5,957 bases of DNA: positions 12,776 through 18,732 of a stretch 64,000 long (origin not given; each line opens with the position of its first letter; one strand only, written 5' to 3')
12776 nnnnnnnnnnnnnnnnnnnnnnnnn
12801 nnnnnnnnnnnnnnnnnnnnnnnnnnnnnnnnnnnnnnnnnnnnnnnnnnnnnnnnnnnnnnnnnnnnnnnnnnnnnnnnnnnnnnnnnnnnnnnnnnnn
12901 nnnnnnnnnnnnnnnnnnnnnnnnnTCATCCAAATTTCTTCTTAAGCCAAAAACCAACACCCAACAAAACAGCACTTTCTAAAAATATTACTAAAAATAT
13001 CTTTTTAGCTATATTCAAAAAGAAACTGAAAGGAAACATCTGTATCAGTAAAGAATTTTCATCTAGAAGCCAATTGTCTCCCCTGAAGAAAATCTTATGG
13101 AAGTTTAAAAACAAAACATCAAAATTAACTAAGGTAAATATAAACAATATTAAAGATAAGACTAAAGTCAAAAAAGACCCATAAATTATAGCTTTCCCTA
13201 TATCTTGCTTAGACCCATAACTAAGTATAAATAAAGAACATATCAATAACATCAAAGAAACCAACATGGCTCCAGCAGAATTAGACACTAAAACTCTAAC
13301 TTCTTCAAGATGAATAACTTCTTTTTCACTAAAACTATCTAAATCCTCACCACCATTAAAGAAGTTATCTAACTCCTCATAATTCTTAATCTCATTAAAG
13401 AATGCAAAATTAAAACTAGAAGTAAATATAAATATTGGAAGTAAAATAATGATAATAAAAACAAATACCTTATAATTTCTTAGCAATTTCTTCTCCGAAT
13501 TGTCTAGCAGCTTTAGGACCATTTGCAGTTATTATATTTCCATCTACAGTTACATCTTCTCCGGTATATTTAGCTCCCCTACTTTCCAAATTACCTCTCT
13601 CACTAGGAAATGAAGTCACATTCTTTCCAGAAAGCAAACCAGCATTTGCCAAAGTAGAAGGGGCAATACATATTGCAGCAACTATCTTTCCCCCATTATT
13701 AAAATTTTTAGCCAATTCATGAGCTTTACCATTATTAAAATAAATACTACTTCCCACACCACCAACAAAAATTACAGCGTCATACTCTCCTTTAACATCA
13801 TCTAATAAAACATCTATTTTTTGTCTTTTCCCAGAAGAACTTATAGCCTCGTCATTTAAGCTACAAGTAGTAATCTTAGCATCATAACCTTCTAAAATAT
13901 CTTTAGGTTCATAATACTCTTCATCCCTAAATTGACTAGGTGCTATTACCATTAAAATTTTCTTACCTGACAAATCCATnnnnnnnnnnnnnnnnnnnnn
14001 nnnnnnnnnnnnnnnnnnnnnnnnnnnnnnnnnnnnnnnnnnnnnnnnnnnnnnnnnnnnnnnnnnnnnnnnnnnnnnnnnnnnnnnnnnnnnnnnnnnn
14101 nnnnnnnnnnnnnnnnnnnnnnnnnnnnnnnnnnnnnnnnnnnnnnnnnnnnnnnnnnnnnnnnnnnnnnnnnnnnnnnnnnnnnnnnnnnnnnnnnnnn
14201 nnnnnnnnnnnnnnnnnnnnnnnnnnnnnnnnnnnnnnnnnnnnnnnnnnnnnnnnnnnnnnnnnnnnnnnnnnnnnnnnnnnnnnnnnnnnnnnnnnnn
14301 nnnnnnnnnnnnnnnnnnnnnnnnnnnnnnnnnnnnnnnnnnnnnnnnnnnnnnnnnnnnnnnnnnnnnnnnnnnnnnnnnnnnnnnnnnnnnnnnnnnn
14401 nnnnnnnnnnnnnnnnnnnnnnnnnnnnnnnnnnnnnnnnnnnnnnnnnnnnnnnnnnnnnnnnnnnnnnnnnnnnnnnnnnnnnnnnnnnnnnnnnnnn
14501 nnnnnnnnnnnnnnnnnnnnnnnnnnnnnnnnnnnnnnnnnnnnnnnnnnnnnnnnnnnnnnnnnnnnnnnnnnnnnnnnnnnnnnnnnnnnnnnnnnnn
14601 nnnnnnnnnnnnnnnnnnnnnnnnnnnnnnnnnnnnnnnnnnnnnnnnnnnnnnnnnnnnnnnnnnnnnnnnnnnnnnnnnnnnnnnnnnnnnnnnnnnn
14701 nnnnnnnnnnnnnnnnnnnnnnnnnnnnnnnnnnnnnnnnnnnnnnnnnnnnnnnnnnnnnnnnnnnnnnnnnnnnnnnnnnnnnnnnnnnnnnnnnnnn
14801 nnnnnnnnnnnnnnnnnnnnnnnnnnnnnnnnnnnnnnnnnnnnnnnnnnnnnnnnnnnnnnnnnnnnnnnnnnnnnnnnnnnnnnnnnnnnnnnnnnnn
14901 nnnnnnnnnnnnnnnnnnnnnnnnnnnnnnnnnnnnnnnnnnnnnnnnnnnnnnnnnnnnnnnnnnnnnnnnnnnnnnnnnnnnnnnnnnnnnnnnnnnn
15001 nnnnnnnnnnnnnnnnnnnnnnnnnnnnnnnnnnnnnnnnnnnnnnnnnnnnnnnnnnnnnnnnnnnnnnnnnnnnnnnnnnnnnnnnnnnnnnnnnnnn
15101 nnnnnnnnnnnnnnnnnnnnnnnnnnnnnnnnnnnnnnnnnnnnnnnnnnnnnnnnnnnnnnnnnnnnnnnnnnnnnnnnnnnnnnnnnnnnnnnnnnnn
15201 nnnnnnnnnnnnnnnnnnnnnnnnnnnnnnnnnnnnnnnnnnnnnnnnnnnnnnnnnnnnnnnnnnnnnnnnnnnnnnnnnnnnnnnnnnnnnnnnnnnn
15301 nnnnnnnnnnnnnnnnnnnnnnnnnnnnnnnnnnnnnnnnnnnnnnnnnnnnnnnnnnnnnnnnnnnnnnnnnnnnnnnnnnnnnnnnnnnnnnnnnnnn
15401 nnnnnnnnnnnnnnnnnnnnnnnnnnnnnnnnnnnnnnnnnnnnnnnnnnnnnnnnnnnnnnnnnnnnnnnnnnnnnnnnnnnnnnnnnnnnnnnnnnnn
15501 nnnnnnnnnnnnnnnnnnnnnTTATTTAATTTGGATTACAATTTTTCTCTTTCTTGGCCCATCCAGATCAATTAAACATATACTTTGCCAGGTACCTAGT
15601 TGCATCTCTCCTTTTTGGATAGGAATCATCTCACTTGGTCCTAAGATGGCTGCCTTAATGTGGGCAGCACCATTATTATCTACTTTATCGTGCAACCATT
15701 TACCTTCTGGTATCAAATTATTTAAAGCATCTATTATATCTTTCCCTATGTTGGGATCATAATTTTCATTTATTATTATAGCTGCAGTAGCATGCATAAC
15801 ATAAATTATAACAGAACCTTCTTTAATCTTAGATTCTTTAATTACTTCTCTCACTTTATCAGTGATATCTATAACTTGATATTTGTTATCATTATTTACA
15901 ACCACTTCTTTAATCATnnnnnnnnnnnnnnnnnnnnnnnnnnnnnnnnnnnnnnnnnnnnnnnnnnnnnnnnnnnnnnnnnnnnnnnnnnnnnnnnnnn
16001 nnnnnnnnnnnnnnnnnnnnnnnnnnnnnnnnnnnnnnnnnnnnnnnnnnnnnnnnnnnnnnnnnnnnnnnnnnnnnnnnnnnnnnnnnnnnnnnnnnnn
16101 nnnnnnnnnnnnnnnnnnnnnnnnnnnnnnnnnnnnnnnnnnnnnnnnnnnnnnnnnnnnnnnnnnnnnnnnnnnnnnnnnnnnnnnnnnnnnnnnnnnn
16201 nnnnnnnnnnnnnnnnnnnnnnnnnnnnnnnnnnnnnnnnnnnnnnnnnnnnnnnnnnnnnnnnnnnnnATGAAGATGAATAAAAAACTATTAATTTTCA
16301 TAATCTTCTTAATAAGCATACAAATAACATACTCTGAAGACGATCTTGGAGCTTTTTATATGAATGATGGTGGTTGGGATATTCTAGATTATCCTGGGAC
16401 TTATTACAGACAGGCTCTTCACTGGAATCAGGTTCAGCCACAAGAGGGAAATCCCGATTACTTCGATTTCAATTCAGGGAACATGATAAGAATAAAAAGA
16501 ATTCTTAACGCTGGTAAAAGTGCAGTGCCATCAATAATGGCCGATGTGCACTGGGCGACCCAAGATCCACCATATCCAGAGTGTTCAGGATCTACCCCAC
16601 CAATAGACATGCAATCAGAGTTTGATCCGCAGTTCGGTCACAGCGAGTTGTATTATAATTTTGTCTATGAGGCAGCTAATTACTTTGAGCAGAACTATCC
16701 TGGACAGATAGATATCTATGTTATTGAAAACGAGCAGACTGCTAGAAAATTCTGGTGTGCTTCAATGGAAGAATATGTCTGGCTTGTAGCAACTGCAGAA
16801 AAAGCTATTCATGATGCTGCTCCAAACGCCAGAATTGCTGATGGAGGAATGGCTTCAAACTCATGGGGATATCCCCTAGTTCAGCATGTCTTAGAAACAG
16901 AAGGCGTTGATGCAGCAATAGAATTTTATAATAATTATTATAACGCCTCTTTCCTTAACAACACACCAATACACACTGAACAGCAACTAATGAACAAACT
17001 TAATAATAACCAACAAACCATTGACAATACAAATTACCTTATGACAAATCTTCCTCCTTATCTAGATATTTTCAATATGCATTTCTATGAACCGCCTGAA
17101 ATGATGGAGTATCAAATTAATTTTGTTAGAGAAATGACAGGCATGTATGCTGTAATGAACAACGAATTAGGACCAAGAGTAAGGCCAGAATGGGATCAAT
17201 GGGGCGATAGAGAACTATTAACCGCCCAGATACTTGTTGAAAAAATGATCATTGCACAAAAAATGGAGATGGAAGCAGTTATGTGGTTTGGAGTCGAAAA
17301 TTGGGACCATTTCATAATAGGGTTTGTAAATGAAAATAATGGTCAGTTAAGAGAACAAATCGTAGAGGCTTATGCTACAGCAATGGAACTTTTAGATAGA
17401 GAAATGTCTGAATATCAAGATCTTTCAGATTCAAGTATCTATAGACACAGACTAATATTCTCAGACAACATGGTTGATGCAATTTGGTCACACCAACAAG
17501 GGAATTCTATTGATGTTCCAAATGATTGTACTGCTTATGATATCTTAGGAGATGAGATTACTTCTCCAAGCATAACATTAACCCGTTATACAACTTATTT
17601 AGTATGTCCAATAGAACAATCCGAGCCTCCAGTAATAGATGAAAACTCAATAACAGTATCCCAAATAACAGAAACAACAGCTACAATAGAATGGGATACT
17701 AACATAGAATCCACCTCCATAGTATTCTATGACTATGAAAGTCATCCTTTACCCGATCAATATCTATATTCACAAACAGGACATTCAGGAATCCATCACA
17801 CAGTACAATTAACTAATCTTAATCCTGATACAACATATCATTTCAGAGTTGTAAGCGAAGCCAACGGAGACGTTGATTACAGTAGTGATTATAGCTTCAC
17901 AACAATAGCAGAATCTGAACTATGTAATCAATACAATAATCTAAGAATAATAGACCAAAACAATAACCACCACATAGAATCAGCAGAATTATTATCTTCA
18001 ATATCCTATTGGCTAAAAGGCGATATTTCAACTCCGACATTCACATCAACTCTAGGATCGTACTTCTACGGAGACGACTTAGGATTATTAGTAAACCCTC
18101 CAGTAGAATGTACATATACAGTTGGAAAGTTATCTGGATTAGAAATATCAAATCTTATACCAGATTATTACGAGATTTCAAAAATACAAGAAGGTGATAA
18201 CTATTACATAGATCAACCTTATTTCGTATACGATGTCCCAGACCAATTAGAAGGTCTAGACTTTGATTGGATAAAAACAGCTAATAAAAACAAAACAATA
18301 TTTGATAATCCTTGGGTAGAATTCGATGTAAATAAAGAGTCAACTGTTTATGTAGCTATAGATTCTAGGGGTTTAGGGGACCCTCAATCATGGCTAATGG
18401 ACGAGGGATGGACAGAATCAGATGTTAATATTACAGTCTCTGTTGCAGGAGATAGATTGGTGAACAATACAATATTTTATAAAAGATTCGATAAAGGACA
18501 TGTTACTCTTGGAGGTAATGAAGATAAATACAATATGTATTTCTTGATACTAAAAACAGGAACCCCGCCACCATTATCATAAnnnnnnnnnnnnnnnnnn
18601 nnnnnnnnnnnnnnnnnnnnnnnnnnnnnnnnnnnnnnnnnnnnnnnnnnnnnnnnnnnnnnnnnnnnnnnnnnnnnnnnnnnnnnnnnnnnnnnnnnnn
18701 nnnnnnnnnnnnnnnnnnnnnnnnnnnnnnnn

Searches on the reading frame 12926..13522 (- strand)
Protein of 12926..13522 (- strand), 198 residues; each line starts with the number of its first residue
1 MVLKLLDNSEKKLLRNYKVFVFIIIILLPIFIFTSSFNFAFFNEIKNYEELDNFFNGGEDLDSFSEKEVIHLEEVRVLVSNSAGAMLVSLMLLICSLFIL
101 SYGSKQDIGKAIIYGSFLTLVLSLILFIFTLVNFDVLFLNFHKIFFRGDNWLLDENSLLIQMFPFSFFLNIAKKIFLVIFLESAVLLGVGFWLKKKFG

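Call 49: search_protein_families(library=pfam, proteins=[window:12926-13522:-], max_evalue=0.001)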
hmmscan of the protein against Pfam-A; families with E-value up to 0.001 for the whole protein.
window:12926-13522:- (198 aa): 1 family
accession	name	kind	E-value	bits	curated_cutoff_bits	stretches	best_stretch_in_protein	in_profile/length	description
PF07314.17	Lit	-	3.5e-20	73.2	24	1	47-168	49-176/176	Lipoprotein intramolecular transacylase Lit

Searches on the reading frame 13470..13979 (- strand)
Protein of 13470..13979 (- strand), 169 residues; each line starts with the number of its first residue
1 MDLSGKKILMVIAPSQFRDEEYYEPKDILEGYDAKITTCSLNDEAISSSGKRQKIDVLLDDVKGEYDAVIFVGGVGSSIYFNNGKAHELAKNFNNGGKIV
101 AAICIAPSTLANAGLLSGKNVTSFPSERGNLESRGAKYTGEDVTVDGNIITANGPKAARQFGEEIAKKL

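Call 49: search_protein_families(library=pfam, proteins=[window:13470-13979:-], max_evalue=0.001)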
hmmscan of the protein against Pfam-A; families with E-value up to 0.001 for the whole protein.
window:13470-13979:- (169 aa): 1 family
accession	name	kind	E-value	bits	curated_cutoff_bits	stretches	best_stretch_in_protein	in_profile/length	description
PF01965.30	DJ-1_PfpI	-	2e-38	132.2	26.6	1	6-167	1-164/165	DJ-1/PfpI family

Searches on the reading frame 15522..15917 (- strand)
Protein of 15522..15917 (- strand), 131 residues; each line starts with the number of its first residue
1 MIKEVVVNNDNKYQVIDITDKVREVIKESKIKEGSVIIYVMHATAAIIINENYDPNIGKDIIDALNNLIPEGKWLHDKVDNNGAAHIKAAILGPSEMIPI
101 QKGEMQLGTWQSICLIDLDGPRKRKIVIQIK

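Call 49: search_protein_families(library=pfam, proteins=[window:15522-15917:-], max_evalue=0.001)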
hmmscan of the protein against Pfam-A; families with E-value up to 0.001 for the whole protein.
window:15522-15917:- (131 aa): 1 family
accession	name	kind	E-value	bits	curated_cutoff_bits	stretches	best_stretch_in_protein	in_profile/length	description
PF01894.22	UPF0047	-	2e-41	141.2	27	1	17-130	1-117/117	Uncharacterised protein family UPF0047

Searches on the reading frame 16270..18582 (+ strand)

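Call 46: search_protein_families(library=pfam, proteins=[window:16270-18582:+], max_evalue=0.001)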
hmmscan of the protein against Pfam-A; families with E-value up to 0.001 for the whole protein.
window:16270-18582:+ (770 aa): 2 families
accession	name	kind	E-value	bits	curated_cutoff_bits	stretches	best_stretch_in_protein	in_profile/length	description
PF16656.11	Pur_ac_phosph_N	-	1.3e-12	48.5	30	1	461-545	6-93/93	Purple acid Phosphatase, N-terminal domain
PF00041.27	fn3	-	3.2e-06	27.7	25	1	461-538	6-78/84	Fibronectin type III domain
